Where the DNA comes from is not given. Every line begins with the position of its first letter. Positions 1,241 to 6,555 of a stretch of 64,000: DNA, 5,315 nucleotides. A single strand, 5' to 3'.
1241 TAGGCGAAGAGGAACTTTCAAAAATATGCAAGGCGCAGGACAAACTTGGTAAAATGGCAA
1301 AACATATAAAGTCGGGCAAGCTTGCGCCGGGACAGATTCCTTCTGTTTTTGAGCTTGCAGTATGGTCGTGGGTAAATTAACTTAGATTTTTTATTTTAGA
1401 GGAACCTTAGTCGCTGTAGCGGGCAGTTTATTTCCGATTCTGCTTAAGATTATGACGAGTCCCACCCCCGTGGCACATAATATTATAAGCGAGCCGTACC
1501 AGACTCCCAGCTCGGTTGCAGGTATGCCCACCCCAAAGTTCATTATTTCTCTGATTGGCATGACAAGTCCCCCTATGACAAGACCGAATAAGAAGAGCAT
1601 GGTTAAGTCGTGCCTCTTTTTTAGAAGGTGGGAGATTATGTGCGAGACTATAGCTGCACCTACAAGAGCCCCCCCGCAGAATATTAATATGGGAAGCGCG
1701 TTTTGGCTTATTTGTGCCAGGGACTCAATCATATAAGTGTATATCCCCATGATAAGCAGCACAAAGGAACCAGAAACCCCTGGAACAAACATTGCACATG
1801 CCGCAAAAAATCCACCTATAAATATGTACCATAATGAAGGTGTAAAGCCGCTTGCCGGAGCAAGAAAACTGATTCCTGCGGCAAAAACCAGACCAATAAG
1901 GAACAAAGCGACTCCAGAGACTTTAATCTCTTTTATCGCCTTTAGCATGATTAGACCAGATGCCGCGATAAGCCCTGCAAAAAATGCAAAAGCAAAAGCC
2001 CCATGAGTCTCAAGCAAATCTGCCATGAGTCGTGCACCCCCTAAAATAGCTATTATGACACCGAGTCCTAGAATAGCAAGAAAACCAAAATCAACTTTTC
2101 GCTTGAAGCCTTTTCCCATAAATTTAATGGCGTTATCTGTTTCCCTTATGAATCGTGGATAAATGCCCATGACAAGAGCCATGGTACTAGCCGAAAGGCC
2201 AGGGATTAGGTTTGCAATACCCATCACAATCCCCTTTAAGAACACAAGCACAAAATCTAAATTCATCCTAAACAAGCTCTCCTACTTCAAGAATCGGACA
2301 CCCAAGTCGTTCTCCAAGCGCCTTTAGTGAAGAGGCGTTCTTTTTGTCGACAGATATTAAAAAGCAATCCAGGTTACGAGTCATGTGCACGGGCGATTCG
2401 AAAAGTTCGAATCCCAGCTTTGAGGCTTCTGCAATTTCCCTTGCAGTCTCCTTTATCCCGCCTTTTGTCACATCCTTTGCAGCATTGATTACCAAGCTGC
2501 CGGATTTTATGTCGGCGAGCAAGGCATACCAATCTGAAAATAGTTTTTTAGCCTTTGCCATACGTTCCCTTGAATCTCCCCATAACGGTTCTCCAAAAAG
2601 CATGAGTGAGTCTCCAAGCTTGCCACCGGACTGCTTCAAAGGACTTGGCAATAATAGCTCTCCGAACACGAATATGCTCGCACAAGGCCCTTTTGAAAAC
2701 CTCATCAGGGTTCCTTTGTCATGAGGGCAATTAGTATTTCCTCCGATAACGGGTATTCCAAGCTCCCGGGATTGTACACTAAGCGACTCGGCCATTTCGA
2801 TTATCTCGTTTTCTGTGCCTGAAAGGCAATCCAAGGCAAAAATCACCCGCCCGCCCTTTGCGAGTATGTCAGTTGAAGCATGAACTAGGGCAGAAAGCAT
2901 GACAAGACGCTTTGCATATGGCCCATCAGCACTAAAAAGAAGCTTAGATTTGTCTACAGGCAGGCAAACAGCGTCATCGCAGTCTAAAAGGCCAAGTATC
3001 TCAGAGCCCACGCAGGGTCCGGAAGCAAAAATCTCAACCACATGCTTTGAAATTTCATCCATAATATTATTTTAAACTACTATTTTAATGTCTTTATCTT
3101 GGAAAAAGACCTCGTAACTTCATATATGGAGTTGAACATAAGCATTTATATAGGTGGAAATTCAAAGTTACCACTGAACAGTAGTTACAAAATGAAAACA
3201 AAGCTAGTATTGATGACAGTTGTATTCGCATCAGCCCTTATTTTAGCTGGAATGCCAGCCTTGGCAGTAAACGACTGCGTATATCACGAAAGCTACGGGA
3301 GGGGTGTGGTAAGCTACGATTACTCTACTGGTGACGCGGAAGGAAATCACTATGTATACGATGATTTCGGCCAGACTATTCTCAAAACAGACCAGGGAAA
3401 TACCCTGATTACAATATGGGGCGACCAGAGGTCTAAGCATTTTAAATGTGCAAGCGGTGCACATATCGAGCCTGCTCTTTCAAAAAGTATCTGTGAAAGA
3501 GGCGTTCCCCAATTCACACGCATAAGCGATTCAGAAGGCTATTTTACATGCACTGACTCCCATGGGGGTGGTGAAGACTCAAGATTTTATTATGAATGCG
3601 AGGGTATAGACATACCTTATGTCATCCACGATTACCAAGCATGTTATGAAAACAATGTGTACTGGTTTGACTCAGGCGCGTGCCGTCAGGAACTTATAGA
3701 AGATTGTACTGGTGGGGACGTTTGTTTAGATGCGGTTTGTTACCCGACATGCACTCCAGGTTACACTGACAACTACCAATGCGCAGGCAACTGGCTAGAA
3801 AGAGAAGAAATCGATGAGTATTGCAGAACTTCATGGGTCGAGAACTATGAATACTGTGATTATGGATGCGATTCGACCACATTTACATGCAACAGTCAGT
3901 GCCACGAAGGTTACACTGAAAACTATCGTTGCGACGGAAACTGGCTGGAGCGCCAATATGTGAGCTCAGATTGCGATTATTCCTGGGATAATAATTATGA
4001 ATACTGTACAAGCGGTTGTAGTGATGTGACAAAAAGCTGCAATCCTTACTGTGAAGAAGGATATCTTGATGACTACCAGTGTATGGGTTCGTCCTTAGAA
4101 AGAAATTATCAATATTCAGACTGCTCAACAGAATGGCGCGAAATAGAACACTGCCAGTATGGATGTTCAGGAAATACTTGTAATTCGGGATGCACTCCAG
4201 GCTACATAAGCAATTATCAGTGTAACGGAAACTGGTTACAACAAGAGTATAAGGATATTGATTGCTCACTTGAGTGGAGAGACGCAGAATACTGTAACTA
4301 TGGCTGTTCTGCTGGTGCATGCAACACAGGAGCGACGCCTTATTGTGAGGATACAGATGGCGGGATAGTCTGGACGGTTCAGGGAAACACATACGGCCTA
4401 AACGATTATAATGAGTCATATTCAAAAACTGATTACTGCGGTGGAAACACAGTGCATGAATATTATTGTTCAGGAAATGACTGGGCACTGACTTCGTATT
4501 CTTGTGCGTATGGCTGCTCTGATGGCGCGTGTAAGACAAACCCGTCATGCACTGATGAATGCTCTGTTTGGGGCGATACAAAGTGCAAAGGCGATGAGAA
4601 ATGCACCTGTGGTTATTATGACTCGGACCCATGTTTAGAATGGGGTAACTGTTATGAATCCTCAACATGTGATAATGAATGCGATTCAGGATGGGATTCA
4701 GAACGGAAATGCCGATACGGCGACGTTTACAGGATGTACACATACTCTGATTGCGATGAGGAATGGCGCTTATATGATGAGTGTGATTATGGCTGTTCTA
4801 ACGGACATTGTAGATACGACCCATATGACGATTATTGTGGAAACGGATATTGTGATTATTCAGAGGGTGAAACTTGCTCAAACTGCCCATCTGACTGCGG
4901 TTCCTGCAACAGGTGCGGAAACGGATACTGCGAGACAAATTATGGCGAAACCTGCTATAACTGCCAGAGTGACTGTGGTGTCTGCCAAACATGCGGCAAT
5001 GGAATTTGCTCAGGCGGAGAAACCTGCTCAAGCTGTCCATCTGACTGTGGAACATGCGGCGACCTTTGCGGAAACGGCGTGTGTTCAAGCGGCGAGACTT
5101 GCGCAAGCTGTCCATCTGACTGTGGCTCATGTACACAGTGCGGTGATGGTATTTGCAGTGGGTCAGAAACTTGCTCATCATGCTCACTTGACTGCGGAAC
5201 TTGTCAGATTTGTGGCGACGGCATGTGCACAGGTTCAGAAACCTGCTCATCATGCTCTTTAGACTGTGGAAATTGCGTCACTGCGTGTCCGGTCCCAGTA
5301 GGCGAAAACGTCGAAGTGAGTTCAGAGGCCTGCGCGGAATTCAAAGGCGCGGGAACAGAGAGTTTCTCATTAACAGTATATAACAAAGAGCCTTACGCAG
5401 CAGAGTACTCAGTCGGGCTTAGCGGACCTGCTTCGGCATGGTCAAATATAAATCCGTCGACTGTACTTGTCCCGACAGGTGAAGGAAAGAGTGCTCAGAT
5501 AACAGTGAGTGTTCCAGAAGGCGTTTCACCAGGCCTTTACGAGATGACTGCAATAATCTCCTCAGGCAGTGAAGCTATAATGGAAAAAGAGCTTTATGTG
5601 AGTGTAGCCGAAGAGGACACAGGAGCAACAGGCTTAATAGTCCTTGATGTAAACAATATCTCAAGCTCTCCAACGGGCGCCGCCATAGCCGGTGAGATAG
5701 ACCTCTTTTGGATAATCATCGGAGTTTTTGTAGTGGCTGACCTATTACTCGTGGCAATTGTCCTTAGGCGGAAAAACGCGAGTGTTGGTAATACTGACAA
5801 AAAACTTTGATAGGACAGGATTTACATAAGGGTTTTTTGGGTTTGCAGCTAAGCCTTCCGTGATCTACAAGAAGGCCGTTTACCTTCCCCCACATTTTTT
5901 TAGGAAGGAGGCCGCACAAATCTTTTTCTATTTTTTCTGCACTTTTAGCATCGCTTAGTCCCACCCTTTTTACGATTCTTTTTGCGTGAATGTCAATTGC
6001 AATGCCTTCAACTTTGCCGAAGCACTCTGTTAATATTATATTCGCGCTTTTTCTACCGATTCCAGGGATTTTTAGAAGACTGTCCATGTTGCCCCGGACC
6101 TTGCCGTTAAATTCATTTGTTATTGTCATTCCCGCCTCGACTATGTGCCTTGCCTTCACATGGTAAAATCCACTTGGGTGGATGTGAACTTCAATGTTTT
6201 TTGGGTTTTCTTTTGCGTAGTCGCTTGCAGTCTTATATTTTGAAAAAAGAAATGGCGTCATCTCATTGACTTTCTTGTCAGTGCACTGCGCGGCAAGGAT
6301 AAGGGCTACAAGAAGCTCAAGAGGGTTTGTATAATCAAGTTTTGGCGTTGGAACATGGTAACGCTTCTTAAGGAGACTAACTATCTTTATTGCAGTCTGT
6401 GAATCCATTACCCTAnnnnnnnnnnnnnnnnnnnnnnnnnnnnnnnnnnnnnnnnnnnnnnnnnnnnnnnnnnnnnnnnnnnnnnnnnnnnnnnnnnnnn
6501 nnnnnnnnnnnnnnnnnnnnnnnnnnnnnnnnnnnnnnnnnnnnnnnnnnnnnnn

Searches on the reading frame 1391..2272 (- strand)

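Call 32: search_protein_families(library=pfam, proteins=[window:1391-2272:-])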
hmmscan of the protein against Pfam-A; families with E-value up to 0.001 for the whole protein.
window:1391-2272:- (293 aa): 1 family
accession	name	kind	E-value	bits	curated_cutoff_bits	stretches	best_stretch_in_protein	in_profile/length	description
PF04018.18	VCA0040-like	-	1.2e-49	169.6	26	1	17-237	1-226/246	Undecaprenyl phosphate translocase-like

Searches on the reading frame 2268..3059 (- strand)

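Call 32: search_protein_families(library=pfam, proteins=[window:2268-3059:-])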
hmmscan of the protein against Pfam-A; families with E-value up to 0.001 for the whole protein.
window:2268-3059:- (263 aa): 2 families
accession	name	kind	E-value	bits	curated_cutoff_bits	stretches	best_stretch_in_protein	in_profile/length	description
PF00586.29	AIRS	-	1.4e-07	32.3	24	1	28-133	2-110/112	AIR synthase related protein, N-terminal domain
PF02769.27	AIRS_C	-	2.3e-06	28.3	23.1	1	169-225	40-95/156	AIR synthase related protein, C-terminal domain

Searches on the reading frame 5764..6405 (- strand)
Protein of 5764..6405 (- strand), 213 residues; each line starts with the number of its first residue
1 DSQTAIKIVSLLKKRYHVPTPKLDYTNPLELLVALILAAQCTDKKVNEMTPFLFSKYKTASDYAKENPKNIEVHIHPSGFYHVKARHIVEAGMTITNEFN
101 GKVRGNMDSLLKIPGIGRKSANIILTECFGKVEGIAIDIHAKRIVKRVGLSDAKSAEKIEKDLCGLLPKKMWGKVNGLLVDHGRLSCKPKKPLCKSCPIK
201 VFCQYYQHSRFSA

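Call 32: search_protein_families(library=pfam, proteins=[window:5764-6405:-])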
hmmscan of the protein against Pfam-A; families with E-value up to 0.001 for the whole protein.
window:5764-6405:- (213 aa): 2 families
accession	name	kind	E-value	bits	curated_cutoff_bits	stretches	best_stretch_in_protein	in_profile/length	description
PF00730.31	HhH-GPD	-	1.2e-16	61.4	26.2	1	33-168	1-107/108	HhH-GPD superfamily base excision DNA repair protein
PF00633.29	HHH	-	2.7e-05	24.2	24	1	99-125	2-28/30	Helix-hairpin-helix motif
